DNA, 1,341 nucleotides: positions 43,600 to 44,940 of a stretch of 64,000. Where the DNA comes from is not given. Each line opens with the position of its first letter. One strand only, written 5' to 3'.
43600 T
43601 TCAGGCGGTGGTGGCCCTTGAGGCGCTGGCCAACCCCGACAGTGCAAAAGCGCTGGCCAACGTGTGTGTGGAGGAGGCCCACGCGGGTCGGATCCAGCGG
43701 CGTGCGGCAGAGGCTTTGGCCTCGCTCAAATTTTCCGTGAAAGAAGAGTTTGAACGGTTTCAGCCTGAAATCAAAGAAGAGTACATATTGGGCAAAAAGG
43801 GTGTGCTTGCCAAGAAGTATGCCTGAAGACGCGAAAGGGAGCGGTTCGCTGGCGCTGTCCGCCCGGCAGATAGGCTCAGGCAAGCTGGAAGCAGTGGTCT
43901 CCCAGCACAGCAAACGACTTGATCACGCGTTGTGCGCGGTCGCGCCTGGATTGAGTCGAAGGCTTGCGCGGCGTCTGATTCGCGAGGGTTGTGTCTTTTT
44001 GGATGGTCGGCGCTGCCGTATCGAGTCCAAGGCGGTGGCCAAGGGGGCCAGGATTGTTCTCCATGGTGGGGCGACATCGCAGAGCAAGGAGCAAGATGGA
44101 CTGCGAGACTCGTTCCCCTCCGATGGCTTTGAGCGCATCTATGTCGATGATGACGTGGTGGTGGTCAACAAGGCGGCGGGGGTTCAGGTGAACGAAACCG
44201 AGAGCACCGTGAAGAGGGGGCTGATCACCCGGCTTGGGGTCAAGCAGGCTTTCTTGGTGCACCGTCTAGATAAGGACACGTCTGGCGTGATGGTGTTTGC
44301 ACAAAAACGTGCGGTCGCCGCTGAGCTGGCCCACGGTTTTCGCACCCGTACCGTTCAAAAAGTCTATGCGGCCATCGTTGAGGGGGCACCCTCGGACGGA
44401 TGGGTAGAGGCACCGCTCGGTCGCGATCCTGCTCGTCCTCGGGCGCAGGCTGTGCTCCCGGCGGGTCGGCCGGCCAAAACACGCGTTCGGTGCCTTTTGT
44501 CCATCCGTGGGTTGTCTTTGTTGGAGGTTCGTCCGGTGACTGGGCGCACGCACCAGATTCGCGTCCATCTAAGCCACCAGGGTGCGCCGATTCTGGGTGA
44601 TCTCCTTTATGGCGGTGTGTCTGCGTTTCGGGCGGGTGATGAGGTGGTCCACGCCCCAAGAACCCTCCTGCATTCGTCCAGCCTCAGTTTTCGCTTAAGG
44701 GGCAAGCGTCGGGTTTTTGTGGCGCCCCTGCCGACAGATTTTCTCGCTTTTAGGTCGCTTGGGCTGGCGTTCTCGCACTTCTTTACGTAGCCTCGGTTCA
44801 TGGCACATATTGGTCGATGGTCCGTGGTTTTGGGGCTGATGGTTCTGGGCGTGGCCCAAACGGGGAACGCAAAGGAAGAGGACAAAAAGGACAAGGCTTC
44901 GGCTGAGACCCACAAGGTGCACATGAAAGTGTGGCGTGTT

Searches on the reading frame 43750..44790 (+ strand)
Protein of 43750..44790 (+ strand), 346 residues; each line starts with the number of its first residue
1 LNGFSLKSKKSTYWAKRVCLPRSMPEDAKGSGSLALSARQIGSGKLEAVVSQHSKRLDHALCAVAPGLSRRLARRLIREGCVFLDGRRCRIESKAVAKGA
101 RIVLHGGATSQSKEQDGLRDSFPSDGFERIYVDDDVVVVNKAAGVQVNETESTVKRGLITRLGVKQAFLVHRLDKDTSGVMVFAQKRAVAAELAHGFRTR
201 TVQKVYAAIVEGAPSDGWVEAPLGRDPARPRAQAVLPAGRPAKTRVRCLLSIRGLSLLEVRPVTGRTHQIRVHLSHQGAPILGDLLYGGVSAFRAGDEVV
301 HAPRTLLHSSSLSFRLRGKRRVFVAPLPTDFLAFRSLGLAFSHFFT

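Call 17: search_protein_families(library=pfam, proteins=[window:43750-44790:+], max_evalue=0.001)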
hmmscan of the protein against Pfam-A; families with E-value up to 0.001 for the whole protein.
window:43750-44790:+ (346 aa): 2 families
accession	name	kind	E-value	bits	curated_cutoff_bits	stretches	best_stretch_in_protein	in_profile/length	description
PF00849.27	PseudoU_synth_2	-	4.7e-30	105.3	26.8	1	135-276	1-152/152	RNA pseudouridylate synthase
PF01479.30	S4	-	2.5e-08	34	22.8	1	56-102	2-48/48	S4 domain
